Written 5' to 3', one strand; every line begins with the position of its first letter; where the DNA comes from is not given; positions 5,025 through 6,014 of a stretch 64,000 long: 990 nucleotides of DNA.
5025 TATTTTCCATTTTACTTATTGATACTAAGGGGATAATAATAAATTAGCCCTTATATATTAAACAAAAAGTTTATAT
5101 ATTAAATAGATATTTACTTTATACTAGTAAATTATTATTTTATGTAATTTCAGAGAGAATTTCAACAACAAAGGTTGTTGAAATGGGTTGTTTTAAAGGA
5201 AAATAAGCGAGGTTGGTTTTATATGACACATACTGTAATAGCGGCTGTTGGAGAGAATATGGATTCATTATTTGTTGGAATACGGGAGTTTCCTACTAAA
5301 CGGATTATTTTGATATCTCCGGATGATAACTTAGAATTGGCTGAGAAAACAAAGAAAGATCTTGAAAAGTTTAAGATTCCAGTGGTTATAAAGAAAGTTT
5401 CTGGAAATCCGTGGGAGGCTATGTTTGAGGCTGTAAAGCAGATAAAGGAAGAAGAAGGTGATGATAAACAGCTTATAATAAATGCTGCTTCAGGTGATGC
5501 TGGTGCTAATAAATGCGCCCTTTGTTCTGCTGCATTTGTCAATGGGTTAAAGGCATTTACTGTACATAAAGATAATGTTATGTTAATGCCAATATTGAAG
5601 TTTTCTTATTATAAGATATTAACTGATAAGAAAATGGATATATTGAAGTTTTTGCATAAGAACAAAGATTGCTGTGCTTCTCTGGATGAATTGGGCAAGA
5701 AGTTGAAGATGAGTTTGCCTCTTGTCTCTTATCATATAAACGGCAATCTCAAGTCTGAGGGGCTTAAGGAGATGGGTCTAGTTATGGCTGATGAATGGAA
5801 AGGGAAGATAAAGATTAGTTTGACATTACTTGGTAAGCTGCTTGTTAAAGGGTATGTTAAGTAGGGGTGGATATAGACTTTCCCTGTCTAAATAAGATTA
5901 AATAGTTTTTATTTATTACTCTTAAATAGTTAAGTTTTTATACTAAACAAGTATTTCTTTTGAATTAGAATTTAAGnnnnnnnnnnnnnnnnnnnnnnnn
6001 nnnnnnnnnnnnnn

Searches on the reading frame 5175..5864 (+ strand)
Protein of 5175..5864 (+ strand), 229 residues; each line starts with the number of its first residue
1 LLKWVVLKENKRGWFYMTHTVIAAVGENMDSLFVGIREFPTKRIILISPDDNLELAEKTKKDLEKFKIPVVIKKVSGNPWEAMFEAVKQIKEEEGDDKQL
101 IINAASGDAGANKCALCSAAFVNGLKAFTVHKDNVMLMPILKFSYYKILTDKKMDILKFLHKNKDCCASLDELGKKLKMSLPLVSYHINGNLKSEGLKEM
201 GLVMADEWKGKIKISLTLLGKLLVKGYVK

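Call 4: search_protein_families(library=pfam, proteins=[window:5175-5864:+], max_evalue=1)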
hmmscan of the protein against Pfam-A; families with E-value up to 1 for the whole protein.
window:5175-5864:+ (229 aa): 3 families
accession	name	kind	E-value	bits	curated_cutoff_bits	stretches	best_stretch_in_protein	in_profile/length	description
PF19810.5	HFX_2341_N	-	1.6e-05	25.8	30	1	22-132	4-117/120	HFX_2341-like, N-terminal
PF13412.12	HTH_24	-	0.0017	18.4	21.9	1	150-189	2-39/48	Winged helix-turn-helix DNA-binding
PF01022.26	HTH_5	-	0.035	14.4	22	1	152-189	3-37/47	Bacterial regulatory protein, arsR family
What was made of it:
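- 5223..5864 (+): Left border (context, not part of the islet): CARF3 + winged-helix regulator, 213 aa from ATG 5223. The TTG 5175 start from list_orfs is not the family start. Pfam PF19810 scores 25.8 bits, below the 30-bit cutoff (call 4).
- On CARF-wHTH (Csa3/CARF3-like) regulators (neighbour, 5223-5864): HTH_24 at 150-189, and PF19810 at 25.8 bits, below the 30 cutoff (call 4).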

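Call 5: search_protein_families(library=ncbifam, proteins=[window:5175-5864:+], max_evalue=1)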
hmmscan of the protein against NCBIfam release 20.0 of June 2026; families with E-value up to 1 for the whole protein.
window:5175-5864:+ (229 aa): 2 families
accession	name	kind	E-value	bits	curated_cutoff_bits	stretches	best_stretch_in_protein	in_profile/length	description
NF033789.1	repress_SdpR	subfamily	0.077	12.9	100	1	146-204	2-52/79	autorepressor SdpR family transcription factor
NF033788.1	HTH_metalloreg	subfamily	0.078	12.8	55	1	152-189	12-47/77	metalloregulator ArsR/SmtB family transcription factor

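Call 6: search_protein_families(library=padloc, proteins=[window:5175-5864:+], max_evalue=1)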
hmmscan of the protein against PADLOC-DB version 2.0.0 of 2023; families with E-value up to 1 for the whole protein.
window:5175-5864:+ (229 aa): 18 families
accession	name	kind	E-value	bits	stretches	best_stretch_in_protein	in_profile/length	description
PDLC01866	CARF3--CARF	-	7.2e-19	66.6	1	22-224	5-204/207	-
PDLC01853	CARF3--CARF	-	2.3e-12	45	1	67-202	51-188/209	-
PDLC01434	CasR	-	6.4e-11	40.5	1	20-225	2-191/191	"CAS-I,CAS-II,CAS-III,CAS-IV,CAS-V,CAS-VI; associated_signaling"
PDLC01868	CARF3--CARF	-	8.2e-10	36.6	1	22-223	6-214/218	-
PDLC01849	CARF3--CARF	-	1.9e-08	32.2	1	18-207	2-185/197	-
PDLC01862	CARF3--CARF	-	6.2e-08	30.4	1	17-226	1-229/233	-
PDLC01865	CARF3--CARF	-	1.3e-07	29.4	1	51-222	48-209/215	-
PDLC01874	CARF3--CARF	-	2.4e-07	28.6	1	81-223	65-203/233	-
PDLC01044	Csa3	-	1.2e-06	26.6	1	43-224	29-194/194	Type I-A associated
PDLC01720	Csa3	-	9.1e-05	21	1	139-213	12-84/118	Csa3_1_CAS-I-II-III-IV-V-VI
PDLC01856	CARF3--CARF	-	0.00019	19.4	1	34-165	10-138/194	-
PDLC01889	CARF4--CARF_PDDEXK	-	0.00052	17.3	1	18-108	2-88/367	-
PDLC01031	Csx1/Csm6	-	0.00057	17.5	1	17-134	1-116/357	CARF+HEPN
PDLC01870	CARF3--CARF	-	0.00068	17.5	1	42-189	27-173/228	-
PDLC01880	CARF4--CARF_PDDEXK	-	0.001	16.5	1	35-164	18-147/364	-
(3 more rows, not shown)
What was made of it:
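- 5223..5864 (+): PADLOC CARF3 7.2e-19, CasR 6.4e-11 and Csa3 1.2e-6 (call 6).
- On CARF-wHTH (Csa3/CARF3-like) regulators (neighbour, 5223-5864): PADLOC CARF3 7.2e-19 over residues 22-224 (call 6).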

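Call 39: find_homologous_proteins(query=window:5223-5864:+)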
Query window:5223-5864:+ (213 aa): 939 proteins with E <= 0.001 among 1277 candidates; the best 120 are listed.
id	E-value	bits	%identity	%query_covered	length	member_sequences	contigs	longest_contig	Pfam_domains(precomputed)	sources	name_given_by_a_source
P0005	4.1e-134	463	100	100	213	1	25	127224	PF19810.6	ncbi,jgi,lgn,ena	jgi:DNA-binding transcriptional ArsR family regulator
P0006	6.0e-123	426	92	100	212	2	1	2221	PF19810.6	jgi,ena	-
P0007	7.3e-121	419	91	100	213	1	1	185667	PF19810.6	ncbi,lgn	-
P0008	2.7e-120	417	90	100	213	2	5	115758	PF19810.6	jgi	-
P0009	1.2e-119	415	92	100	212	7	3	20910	PF19810.6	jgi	jgi:hypothetical protein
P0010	1.2e-116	406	88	100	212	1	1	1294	PF19810.6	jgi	-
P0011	1.2e-116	405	88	100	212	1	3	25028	PF19810.6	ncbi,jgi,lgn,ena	-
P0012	1.3e-116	405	88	100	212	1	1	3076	PF19810.6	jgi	jgi:DNA-binding transcriptional ArsR family regulator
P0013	2.5e-116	404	86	100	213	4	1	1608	PF19810.6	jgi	-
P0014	1.5e-115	402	88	100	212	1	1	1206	PF19810.6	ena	-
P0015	2.2e-115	401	88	100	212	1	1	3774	PF19810.6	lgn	-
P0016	5.9e-115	400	86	100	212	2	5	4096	-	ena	-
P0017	6.9e-115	400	87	100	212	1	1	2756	PF19810.6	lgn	-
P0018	2.3e-114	398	87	100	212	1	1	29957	-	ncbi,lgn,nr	ncbi:MAG: hypothetical protein U9O94_08090 [Nanoarchaeota archaeon]|nr:hypothetical protein [Nanoarc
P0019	1.1e-113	396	87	100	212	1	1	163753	-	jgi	-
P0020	2.6e-112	391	85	100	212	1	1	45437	PF19810.6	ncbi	-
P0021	3.1e-112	391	84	100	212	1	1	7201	PF19810.6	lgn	-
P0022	4.5e-112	391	85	100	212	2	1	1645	PF19810.6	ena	-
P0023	5.4e-112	390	85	100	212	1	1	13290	PF19810.6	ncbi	-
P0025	3.9e-109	381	83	100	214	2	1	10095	PF19810.6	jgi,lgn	-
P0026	1.5e-108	379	80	100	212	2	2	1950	PF19810.6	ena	-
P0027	4.5e-108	378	82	100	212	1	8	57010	PF19810.6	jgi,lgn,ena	-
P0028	1.5e-107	376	82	100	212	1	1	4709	PF19810.6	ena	-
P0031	1.6e-103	363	79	100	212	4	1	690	PF19810.6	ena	-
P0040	3.1e-89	316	68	100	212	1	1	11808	PF19810.6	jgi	jgi:DNA-binding transcriptional ArsR family regulator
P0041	3.7e-82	293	61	100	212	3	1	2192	PF19810.6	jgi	-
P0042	2.6e-81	290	80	79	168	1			PF19810.6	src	-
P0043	1.3e-80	288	59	100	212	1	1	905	PF19810.6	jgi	jgi:DNA-binding transcriptional ArsR family regulator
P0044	1.9e-80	287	61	100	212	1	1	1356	PF19810.6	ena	-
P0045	2.7e-80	287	60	100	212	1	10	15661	PF19810.6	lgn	-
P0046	6.9e-80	286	61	100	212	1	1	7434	PF19810.6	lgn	-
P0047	1.2e-79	285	60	100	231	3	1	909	PF19810.6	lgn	-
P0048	1.4e-79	285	61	100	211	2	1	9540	PF19810.6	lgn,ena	-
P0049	4.7e-79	283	59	100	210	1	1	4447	PF19810.6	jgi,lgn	-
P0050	5.3e-79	283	61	100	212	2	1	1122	PF19810.6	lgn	-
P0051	5.3e-79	283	62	100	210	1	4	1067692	PF19810.6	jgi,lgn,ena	jgi:hypothetical protein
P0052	5.9e-79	282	60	100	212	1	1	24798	PF19810.6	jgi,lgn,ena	-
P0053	2.3e-78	281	64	98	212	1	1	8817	PF22662.4,PF19810.6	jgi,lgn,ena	-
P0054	4.2e-78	280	61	100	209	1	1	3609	PF22662.4,PF19810.6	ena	-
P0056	9.5e-78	279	63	99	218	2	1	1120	PF22662.4,PF19810.6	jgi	jgi:DNA-binding transcriptional ArsR family regulator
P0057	1.1e-77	278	62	99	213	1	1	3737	PF19810.6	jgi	-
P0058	1.2e-77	278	60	99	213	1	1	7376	PF19810.6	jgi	jgi:hypothetical protein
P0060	1.6e-77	278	59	100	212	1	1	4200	PF19810.6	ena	-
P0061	2.2e-77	277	59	100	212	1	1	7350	PF19810.6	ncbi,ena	-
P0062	2.3e-77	277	61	100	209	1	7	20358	PF22662.4,PF19810.6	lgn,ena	-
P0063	2.7e-77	277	59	100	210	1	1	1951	PF19810.6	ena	-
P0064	3.5e-77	277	63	98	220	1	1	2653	PF19810.6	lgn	-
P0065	4.1e-77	276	65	98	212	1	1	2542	PF19810.6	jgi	-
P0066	5.7e-77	276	59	100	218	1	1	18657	PF19810.6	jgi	jgi:DNA-binding transcriptional ArsR family regulator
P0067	6.8e-77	276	60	100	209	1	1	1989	PF22662.4,PF19810.6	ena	-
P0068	7.7e-77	276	63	98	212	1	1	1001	PF19810.6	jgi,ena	-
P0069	7.9e-77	276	61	100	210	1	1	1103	PF19810.6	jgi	-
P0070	9.0e-77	275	60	100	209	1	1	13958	PF22662.4,PF19810.6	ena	-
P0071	9.7e-77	275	61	100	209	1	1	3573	PF22662.4,PF19810.6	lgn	-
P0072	1.2e-76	275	60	99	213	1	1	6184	PF19810.6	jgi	jgi:hypothetical protein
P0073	1.4e-76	275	61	99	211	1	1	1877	PF19810.6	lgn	-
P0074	1.4e-76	275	59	100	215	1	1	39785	PF19810.6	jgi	-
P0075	1.4e-76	275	63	98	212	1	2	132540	PF22662.4,PF19810.6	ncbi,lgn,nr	ncbi:hypothetical protein HYU09_01865 [Candidatus Woesearchaeota archaeon]|nr:hypothetical protein [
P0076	1.4e-76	275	63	98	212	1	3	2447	PF22662.4,PF19810.6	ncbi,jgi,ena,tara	tara:strand:+ start:88 stop:726 length:639 start_codon:yes stop_codon:yes gene_type:complete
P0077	1.5e-76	275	60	99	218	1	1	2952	PF19810.6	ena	-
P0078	1.8e-76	274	63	98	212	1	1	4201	PF22662.4,PF19810.6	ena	-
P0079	1.9e-76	274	60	99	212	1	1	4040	PF19810.6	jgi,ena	-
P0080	2.2e-76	274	61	98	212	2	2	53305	PF19810.6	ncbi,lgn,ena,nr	ncbi:hypothetical protein ISS07_00530 [Candidatus Woesearchaeota archaeon]|nr:hypothetical protein [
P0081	2.4e-76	274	58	100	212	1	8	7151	PF19810.6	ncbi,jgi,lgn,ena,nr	ncbi:MAG TPA: winged helix-turn-helix domain-containing protein [Candidatus Nanoarchaeia archaeon]|n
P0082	2.9e-76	274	62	100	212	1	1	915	PF19810.6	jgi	jgi:DNA-binding transcriptional ArsR family regulator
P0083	3.3e-76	274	60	100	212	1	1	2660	PF19810.6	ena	-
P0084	3.5e-76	273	64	100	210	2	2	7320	PF19810.6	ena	-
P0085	3.5e-76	273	62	98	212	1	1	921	PF22662.4,PF19810.6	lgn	-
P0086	3.8e-76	273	61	100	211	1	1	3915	PF19810.6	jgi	-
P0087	3.8e-76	273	60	100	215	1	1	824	PF13412.13,PF19810.6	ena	-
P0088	3.9e-76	273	63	98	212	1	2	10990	PF22662.4,PF19810.6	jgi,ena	jgi:CRISPR locus-related DNA-binding protein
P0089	4.1e-76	273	59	98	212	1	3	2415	PF19810.6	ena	-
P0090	4.7e-76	273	59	100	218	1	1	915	PF19810.6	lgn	-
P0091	4.7e-76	273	62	98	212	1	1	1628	PF19810.6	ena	-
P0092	5.0e-76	273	60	99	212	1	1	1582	PF19810.6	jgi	jgi:hypothetical protein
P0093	5.0e-76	273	60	100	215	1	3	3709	PF19810.6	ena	-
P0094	5.6e-76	273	59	99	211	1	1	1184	PF19810.6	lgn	-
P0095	7.6e-76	272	59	99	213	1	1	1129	PF19810.6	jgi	jgi:hypothetical protein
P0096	8.2e-76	272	60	100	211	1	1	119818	PF19810.6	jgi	jgi:DNA-binding transcriptional ArsR family regulator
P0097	8.5e-76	272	63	97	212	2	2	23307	PF19810.6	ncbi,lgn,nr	ncbi:hypothetical protein HYU50_01335 [Candidatus Woesearchaeota archaeon]|nr:hypothetical protein [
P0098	8.5e-76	272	61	100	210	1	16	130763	PF22662.4,PF19810.6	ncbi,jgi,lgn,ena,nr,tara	ncbi:MAG: DUF6293 family protein [Candidatus Nanoarchaeia archaeon]|jgi:DNA-binding transcriptional 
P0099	8.6e-76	272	58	100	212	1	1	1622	PF19810.6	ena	-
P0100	8.8e-76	272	62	98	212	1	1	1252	PF22662.4,PF19810.6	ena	-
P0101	9.6e-76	272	61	98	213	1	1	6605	PF19810.6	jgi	jgi:hypothetical protein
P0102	1.2e-75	272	58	99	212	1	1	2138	PF19810.6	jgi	jgi:DNA-binding transcriptional ArsR family regulator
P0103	1.3e-75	272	57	99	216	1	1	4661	PF22662.4,PF19810.6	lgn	-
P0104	1.3e-75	272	61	98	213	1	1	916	PF19810.6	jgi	jgi:hypothetical protein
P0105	1.5e-75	271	58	100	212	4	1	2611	PF19810.6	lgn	-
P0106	1.7e-75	271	59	100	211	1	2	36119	PF19810.6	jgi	-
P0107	1.9e-75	271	59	99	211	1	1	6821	PF19810.6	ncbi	-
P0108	1.9e-75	271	63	98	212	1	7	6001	PF22662.4,PF19810.6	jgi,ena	-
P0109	1.9e-75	271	58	100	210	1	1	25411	PF19810.6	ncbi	-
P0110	2.6e-75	271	60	100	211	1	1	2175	PF19810.6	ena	-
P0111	2.6e-75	271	62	99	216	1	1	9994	PF19810.6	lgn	-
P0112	2.6e-75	271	58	100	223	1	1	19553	PF19810.6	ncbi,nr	ncbi:MAG: hypothetical protein JXB14_07115 [Candidatus Altiarchaeota archaeon]|nr:hypothetical prote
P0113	2.6e-75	271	63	98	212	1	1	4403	PF19810.6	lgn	-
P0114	2.7e-75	271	59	100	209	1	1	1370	PF22662.4,PF19810.6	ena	-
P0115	2.8e-75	270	58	100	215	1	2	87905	PF19810.6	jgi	jgi:DNA-binding transcriptional ArsR family regulator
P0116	2.8e-75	270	62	98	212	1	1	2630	PF19810.6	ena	-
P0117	3.1e-75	270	59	99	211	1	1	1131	PF19810.6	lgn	-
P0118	3.1e-75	270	56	100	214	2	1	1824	PF19810.6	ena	-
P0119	3.5e-75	270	62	98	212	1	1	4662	PF22662.4,PF19810.6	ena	-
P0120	3.7e-75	270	60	99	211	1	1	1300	PF19810.6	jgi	jgi:DNA-binding transcriptional ArsR family regulator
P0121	4.0e-75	270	59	99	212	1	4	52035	PF19810.6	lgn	-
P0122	4.1e-75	270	61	94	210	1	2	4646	PF22662.4,PF19810.6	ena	-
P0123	4.1e-75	270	62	100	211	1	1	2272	PF19810.6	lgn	-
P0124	4.2e-75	270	62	98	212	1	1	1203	PF19810.6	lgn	-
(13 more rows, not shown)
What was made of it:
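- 5223..5864 (+): There are 939 homologues, mostly 209-213 aa, in DPANN MAGs (call 39).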

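Call 41: find_encoding_contigs(protein=P0007, flank=8000, max_places=2)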
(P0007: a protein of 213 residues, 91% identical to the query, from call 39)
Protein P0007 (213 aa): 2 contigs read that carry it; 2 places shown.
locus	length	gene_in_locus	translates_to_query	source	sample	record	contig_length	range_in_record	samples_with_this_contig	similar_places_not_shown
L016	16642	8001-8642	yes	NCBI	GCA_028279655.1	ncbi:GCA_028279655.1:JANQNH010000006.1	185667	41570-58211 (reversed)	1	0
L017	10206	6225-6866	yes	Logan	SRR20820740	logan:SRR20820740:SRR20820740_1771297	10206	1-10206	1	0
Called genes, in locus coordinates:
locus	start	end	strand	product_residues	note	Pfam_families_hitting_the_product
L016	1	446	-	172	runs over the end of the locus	PF21349:RUBY_RBDX, PF02915:Rubrerythrin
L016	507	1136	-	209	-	PF00834:Ribul_P_3_epim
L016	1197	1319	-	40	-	-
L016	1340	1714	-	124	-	PF00903:Glyoxalase, PF22677:Ble-like_N (weak)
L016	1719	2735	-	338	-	PF11376:DUF3179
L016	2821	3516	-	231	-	PF00174:Oxidored_molyb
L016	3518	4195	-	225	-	PF02683:DsbD_TM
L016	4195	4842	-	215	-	PF00578:AhpC-TSA, PF08534:Redoxin, PF00085:Thioredoxin (weak)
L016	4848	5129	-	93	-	PF02943:FeThRed_B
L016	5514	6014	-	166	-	PF00173:Cyt-b5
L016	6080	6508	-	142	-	PF21349:RUBY_RBDX, PF01880:Desulfoferrodox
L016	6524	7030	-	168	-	PF02915:Rubrerythrin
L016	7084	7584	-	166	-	PF02915:Rubrerythrin, PF21349:RUBY_RBDX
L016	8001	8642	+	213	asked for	PF19810:HFX_2341_N (weak)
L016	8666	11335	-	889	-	PF02629:CoA_binding, PF13380:CoA_binding_2, PF13607:Succ_CoA_lig, PF19045:Ligase_CoA_2, PF13549:ATP-grasp_5, PF13302:Acetyltransf_3 (weak), PF00583:Acetyltransf_1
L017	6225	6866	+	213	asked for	PF19810:HFX_2341_N (weak)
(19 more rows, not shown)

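Call 42: find_encoding_contigs(protein=P0008, flank=8000, max_places=2)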
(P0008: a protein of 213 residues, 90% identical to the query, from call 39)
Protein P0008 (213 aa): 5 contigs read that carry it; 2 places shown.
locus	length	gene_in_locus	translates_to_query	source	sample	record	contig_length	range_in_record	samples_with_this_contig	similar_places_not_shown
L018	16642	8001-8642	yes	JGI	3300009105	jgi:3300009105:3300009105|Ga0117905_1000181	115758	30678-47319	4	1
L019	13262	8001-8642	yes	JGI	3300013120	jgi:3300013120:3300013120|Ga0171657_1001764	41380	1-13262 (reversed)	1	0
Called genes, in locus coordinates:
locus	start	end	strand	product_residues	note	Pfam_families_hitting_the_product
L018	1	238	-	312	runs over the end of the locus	PF07992:Pyr_redox_2, PF13738:Pyr_redox_3, PF00070:Pyr_redox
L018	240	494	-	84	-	PF00462:Glutaredoxin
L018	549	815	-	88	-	-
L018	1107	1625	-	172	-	PF21349:RUBY_RBDX, PF02915:Rubrerythrin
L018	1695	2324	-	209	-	PF00834:Ribul_P_3_epim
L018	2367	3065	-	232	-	PF01182:Glucosamine_iso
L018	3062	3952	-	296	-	PF01488:Shikimate_DH (weak), PF02826:2-Hacid_dh_C, PF03446:NAD_binding_2, PF03807:F420_oxidored, PF00393:6PGD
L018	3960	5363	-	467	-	PF00479:G6PD_N, PF02781:G6PD_C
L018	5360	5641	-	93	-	PF02943:FeThRed_B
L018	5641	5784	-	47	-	PF21349:RUBY_RBDX (weak)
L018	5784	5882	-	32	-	-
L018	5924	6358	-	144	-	PF21349:RUBY_RBDX, PF01880:Desulfoferrodox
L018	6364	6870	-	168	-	PF02915:Rubrerythrin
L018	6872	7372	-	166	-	PF02915:Rubrerythrin, PF21349:RUBY_RBDX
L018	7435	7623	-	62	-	-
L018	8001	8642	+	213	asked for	PF19810:HFX_2341_N (weak)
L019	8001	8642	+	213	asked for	PF19810:HFX_2341_N (weak)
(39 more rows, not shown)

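Call 43: find_encoding_contigs(protein=P0019, flank=8000, max_places=2)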
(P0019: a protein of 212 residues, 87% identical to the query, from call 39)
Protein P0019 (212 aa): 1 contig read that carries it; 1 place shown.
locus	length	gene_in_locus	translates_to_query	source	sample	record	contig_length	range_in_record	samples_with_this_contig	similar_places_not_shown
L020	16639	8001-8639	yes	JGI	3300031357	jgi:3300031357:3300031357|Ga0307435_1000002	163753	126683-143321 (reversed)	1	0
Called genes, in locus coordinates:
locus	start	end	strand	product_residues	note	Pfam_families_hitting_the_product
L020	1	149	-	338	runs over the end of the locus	PF02796:HTH_7 (weak), PF03683:UPF0175 (faint), PF13384:HTH_23 (faint), PF13518:HTH_28 (faint), PF14528:LAGLIDADG_3 (weak)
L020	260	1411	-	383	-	PF00266:Aminotran_5, PF01212:Beta_elim_lyase (weak), PF01041:DegT_DnrJ_EryC1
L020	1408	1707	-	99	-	PF12840:HTH_20, PF01022:HTH_5, PF25212:HVO_A0114 (weak)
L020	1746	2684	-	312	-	PF00890:FAD_binding_2 (faint), PF07992:Pyr_redox_2, PF13738:Pyr_redox_3, PF00070:Pyr_redox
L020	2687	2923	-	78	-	PF00462:Glutaredoxin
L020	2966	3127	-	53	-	-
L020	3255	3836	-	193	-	PF00881:Nitroreductase, PF14512:TM1586_NiRdase (faint)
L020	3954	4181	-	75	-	-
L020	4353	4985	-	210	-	PF00834:Ribul_P_3_epim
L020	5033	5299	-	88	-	PF02943:FeThRed_B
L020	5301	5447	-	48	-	PF21349:RUBY_RBDX (weak)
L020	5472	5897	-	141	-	PF21349:RUBY_RBDX, PF01880:Desulfoferrodox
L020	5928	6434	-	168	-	PF02915:Rubrerythrin, PF09537:DUF2383 (faint)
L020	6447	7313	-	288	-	PF01988:VIT1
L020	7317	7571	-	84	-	PF22277:EncFtn-like, PF02915:Rubrerythrin (weak)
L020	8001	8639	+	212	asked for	-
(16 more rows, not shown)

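Call 86: find_encoding_contigs(protein=P0009, flank=6000, max_places=2)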
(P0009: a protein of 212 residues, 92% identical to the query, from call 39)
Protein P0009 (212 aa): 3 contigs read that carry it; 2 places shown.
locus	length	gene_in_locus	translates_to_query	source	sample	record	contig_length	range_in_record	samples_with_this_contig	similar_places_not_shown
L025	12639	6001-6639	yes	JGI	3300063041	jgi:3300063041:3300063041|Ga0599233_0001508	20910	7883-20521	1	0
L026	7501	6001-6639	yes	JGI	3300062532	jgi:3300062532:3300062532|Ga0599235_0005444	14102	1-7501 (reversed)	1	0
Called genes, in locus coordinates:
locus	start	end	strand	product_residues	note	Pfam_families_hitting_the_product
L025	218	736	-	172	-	PF21349:RUBY_RBDX (weak), PF02915:Rubrerythrin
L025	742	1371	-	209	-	PF00834:Ribul_P_3_epim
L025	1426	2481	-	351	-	PF02685:Glucokinase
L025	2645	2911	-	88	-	PF02943:FeThRed_B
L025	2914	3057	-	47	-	PF21349:RUBY_RBDX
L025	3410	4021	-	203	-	PF00210:Ferritin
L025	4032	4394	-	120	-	PF01880:Desulfoferrodox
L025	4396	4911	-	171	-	PF13668:Ferritin_2 (faint), PF02915:Rubrerythrin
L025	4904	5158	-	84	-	PF22277:EncFtn-like, PF02915:Rubrerythrin (weak), PF09537:DUF2383 (weak)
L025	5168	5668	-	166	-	PF02915:Rubrerythrin, PF21349:RUBY_RBDX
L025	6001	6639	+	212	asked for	PF19810:HFX_2341_N (weak)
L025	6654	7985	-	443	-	-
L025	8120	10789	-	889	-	PF02629:CoA_binding, PF13380:CoA_binding_2, PF13607:Succ_CoA_lig, PF19045:Ligase_CoA_2, PF13549:ATP-grasp_5, PF00583:Acetyltransf_1 (weak)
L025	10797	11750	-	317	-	PF00850:Hist_deacetyl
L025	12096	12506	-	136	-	PF00085:Thioredoxin, PF13098:Thioredoxin_2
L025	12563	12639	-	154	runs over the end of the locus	?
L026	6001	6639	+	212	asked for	PF19810:HFX_2341_N (weak)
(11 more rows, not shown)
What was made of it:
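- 5223..5864 (+): Synteny with the rubrerythrin cluster is kept in sisters (calls 41-43, 86).
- In all sisters it is paired with the divergent rubrerythrin cluster and is followed by unrelated convergent genes (calls 39, 41-43, 86).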

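Call 89: search_protein_families(library=pfam, proteins=[L025:6654-7985:-], max_evalue=0.1)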
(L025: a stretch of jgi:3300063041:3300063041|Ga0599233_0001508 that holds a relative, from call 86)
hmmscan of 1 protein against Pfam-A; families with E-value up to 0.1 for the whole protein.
L025:6654-7985:- (443 aa): 1 family
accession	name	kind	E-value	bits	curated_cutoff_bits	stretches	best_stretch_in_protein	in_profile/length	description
PF01476.26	LysM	-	0.0034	17.7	20.9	0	335-369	1-29/43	LysM domain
